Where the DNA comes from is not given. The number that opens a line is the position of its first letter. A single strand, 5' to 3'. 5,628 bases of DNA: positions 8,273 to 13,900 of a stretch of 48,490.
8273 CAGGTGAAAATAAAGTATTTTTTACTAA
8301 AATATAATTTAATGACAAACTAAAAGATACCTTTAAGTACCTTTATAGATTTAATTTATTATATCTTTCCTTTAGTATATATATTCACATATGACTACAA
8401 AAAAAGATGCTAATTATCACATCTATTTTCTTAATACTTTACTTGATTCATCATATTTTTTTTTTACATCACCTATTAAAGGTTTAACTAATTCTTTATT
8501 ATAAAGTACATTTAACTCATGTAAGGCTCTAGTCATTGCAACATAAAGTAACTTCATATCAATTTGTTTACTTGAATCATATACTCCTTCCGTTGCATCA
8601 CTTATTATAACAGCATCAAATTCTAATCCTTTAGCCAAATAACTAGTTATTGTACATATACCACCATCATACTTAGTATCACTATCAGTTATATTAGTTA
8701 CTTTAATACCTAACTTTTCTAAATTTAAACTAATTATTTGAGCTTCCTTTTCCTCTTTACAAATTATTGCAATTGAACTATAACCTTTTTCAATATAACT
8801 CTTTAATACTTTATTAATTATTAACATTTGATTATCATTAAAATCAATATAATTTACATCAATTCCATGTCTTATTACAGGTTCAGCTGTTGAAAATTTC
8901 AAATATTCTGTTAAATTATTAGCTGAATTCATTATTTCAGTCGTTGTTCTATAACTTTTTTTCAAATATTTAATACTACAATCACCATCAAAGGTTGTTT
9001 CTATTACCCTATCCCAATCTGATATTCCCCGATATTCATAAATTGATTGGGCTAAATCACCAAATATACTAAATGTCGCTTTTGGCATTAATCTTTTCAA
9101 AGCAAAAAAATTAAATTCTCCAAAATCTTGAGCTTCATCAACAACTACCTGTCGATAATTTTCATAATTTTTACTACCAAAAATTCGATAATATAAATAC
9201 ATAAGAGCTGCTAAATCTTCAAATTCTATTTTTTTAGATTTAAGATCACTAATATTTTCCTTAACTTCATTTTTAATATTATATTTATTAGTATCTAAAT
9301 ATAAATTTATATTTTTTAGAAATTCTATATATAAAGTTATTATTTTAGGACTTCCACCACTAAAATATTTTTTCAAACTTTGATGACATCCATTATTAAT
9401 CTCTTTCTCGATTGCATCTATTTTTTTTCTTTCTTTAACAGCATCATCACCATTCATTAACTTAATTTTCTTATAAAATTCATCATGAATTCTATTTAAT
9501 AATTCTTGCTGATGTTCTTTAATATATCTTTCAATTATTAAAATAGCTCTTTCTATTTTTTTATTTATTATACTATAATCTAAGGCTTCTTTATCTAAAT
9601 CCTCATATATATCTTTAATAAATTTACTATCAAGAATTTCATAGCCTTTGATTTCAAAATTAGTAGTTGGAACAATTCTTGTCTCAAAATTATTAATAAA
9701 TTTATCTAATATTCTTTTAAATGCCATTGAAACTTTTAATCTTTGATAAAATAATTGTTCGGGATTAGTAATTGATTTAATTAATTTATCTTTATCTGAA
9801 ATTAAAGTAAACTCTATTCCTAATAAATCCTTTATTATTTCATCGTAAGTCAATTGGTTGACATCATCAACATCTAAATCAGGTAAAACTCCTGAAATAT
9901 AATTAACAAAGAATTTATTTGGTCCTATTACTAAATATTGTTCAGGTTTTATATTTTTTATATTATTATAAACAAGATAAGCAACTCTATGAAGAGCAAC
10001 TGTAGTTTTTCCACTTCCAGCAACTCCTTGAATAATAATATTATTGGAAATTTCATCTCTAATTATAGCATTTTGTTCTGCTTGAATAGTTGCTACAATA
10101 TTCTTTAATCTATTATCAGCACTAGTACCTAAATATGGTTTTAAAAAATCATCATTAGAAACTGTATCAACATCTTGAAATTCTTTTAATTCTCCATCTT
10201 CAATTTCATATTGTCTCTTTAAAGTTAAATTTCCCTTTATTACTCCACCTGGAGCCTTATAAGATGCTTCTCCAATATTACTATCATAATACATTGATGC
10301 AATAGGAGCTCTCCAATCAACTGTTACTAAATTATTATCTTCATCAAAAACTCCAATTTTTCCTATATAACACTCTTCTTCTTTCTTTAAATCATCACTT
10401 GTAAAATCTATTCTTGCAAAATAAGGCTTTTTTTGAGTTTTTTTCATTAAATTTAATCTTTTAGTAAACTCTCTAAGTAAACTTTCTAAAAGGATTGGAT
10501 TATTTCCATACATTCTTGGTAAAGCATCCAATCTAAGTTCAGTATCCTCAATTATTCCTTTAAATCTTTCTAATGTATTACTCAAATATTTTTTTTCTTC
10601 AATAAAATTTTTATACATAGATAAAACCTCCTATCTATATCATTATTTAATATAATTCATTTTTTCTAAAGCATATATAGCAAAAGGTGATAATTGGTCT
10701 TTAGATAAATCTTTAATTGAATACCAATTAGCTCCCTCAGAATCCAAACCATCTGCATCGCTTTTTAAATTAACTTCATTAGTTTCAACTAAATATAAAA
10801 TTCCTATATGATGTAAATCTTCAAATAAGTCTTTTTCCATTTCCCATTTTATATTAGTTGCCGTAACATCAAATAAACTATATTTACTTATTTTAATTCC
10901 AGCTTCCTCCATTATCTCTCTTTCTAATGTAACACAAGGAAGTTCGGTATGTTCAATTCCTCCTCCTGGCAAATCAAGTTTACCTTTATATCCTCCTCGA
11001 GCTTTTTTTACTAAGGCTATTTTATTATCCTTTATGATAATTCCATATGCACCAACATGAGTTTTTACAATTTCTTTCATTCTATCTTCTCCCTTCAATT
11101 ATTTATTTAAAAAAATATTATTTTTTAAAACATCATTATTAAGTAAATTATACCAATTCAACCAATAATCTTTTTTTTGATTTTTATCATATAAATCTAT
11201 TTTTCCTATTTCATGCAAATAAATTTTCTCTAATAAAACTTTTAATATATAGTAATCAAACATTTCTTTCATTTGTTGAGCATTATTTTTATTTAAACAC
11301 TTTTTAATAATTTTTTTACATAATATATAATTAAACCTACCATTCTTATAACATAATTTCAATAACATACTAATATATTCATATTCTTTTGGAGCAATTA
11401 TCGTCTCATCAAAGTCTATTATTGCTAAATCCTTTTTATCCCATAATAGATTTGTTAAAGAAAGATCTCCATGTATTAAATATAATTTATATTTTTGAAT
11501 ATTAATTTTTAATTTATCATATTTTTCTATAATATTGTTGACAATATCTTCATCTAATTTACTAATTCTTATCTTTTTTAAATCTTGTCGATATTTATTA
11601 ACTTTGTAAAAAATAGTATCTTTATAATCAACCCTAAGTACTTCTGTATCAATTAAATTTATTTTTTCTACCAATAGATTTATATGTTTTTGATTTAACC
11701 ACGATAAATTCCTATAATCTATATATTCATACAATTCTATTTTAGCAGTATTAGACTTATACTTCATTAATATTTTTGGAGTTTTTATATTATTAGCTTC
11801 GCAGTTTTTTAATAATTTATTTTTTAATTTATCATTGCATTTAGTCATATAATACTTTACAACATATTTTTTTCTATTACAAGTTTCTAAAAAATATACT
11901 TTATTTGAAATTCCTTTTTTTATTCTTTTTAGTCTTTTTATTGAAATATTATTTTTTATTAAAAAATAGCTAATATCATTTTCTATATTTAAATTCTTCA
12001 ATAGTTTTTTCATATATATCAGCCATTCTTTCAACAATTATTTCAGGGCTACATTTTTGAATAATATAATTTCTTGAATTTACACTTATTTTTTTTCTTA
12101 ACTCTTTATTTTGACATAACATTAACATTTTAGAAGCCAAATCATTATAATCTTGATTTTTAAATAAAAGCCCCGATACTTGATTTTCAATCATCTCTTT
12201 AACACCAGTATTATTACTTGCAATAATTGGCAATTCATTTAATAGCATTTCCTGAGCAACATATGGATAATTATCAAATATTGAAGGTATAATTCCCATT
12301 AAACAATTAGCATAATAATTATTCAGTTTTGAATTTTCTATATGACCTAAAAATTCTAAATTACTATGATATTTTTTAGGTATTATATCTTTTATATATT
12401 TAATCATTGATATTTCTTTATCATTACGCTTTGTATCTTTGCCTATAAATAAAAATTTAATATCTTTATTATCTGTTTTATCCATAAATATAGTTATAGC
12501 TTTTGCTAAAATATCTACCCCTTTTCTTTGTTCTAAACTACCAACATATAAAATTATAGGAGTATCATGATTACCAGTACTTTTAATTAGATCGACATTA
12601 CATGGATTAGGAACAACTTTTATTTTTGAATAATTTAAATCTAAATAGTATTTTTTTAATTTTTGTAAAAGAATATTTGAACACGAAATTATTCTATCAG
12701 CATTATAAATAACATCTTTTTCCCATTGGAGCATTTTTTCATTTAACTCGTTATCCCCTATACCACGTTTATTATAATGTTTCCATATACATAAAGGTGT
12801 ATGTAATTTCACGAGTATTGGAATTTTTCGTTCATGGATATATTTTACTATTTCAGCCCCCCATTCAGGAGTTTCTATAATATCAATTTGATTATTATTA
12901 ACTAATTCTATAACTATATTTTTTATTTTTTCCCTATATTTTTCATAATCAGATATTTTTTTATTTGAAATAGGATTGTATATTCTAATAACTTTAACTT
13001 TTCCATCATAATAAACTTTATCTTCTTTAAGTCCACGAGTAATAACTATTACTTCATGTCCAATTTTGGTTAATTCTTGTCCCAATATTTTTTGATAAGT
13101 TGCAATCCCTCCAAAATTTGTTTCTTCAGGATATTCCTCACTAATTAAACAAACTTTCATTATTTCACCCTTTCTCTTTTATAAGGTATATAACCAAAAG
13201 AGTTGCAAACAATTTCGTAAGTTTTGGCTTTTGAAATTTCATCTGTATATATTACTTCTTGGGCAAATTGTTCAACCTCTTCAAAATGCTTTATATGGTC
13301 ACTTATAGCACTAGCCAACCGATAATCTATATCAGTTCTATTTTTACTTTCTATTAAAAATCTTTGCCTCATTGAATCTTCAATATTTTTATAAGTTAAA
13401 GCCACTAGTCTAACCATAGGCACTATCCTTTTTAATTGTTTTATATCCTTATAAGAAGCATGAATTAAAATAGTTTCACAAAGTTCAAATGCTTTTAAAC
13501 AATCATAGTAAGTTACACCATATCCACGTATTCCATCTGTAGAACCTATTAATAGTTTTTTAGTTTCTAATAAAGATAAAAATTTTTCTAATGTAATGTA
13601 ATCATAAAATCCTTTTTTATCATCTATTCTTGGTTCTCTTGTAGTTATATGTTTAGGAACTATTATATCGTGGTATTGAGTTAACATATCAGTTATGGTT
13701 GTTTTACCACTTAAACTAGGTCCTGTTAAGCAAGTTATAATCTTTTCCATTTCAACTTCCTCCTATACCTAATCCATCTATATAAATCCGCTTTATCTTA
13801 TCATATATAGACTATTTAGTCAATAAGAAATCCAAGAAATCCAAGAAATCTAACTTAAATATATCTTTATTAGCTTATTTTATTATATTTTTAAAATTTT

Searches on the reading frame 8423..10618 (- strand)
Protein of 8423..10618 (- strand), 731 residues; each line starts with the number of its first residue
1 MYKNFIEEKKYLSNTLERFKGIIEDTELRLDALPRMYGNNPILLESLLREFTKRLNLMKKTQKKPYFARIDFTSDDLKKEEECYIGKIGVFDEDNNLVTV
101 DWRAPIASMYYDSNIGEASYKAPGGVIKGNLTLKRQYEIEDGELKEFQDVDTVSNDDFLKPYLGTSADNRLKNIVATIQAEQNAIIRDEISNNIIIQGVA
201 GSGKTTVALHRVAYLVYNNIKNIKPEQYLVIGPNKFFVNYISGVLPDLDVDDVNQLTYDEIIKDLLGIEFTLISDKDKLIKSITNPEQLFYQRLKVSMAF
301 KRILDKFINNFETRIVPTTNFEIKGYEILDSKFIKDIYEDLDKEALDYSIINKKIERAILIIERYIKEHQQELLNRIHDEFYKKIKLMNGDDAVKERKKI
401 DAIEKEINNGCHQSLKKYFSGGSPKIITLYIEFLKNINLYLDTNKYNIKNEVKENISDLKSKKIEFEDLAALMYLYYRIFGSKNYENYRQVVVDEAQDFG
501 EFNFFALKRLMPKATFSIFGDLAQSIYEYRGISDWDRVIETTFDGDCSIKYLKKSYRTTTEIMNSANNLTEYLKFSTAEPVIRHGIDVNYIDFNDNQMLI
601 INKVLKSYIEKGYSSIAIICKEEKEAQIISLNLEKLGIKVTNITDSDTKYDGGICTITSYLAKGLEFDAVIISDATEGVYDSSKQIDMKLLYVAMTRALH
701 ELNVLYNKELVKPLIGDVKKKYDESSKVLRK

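Call 10: search_protein_families(library=pfam, proteins=[window:8423-10618:-], max_evalue=0.01)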
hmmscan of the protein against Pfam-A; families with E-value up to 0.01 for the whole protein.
window:8423-10618:- (731 aa): 8 families
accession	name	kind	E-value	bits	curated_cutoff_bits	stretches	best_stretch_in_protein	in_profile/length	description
PF00580.27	UvrD-helicase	-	2.1e-12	47.8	23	1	180-531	3-257/271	UvrD/REP helicase N-terminal domain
PF13538.12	UvrD_C_2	-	1.5e-09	38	27.4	1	655-704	3-51/52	UvrD-like helicase C-terminal domain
PF13361.12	UvrD_C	-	7e-09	36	25.6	1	652-708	285-349/350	UvrD-like helicase C-terminal domain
PF13245.12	AAA_19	-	8.7e-08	32.9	25.1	0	481-528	85-132/134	AAA domain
PF01443.25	Viral_helicase1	-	5.1e-06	26.9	21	0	194-211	1-18/228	Viral superfamily 1 RNA helicase core domain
PF09848.15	SLFN-g3_helicase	-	6.9e-05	22.7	24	0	193-230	3-38/354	Schlafen group 3, DNA/RNA helicase domain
PF00270.35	DEAD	-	0.00015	22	26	0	184-235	6-55/167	DEAD/DEAH box helicase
PF13087.12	AAA_12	-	0.0043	17.1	27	0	594-707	88-193/195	AAA domain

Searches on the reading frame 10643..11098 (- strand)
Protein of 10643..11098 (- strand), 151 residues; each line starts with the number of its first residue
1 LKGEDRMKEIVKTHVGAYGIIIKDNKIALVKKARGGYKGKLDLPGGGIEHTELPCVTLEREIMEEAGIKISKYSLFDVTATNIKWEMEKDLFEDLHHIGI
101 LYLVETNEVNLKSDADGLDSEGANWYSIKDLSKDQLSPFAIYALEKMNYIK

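Call 10: search_protein_families(library=pfam, proteins=[window:10643-11098:-], max_evalue=0.01)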
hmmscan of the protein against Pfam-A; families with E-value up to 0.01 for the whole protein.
window:10643-11098:- (151 aa): 2 families
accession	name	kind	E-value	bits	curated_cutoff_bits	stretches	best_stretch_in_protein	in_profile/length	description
PF00293.34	NUDIX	-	5.4e-13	49.5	21.1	1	14-141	3-128/134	NUDIX domain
PF14791.11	DNA_pol_B_thumb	-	0.0087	16.3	25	0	60-95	16-52/63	DNA polymerase beta thumb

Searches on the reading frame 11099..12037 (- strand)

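Call 10: search_protein_families(library=pfam, proteins=[window:11099-12037:-], max_evalue=0.01)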
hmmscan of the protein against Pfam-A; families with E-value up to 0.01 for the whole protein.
window:11099-12037:- (312 aa): 3 families
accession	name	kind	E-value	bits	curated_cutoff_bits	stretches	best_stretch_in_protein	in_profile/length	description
PF01636.29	APH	-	5.6e-09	36.5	23.2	1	36-229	2-214/239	Phosphotransferase enzyme family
PF01163.29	RIO1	-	0.00066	19.8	22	1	152-211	97-150/187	RIO domain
PF19974.5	TCAD9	-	0.0027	17.4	40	1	157-212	268-324/429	Ternary complex associated domain 9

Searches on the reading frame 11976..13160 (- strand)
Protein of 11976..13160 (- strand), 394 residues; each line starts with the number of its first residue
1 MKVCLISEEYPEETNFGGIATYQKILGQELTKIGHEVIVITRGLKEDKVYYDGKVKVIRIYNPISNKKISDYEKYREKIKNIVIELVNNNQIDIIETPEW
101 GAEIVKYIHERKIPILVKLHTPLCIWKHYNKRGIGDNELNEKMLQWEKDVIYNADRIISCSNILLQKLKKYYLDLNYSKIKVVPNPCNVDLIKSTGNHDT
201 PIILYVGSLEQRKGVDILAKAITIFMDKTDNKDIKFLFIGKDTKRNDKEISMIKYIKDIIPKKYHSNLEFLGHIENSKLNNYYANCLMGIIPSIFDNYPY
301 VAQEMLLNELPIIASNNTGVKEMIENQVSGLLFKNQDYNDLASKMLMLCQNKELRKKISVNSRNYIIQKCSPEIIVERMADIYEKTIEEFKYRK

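Call 10: search_protein_families(library=pfam, proteins=[window:11976-13160:-], max_evalue=0.01)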
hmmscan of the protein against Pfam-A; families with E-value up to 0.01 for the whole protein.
window:11976-13160:- (394 aa): 6 families
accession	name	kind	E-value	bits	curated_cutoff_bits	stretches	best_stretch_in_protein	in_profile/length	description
PF00534.26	Glycos_transf_1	-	5.7e-25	88.3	26.4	1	197-364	12-171/172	Glycosyl transferases group 1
PF13692.12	Glyco_trans_1_4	-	9e-23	81.5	27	1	201-351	2-142/142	Glycosyl transferases group 1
PF13439.12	Glyco_transf_4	-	8.3e-16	58.9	28.5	1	16-190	1-169/170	Glycosyltransferase Family 4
PF20706.3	GT4-conflict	-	3.6e-11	43.1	26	1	135-331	128-327/385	Family 4 Glycosyltransferase in conflict systems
PF13579.12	Glyco_trans_4_4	-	0.00015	22.6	29.7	1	17-185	1-157/158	Glycosyl transferase 4-like domain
PF08323.17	Glyco_transf_5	-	0.00033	20.9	22.7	1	2-74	1-76/239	Starch synthase catalytic domain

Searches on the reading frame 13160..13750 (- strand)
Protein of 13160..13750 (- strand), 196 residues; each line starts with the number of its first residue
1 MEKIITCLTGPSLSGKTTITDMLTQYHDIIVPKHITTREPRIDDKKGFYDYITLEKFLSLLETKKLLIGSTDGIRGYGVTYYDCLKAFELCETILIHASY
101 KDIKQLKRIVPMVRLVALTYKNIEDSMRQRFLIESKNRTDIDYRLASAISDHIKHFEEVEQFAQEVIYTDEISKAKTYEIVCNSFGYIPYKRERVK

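Call 10: search_protein_families(library=pfam, proteins=[window:13160-13750:-], max_evalue=0.01)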
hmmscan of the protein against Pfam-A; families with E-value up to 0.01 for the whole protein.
window:13160-13750:- (196 aa): 1 family
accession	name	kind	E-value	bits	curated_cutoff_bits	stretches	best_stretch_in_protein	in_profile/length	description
PF00625.27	Guanylate_kin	-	9.8e-06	25.8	25.2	1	7-172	6-168/182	Guanylate kinase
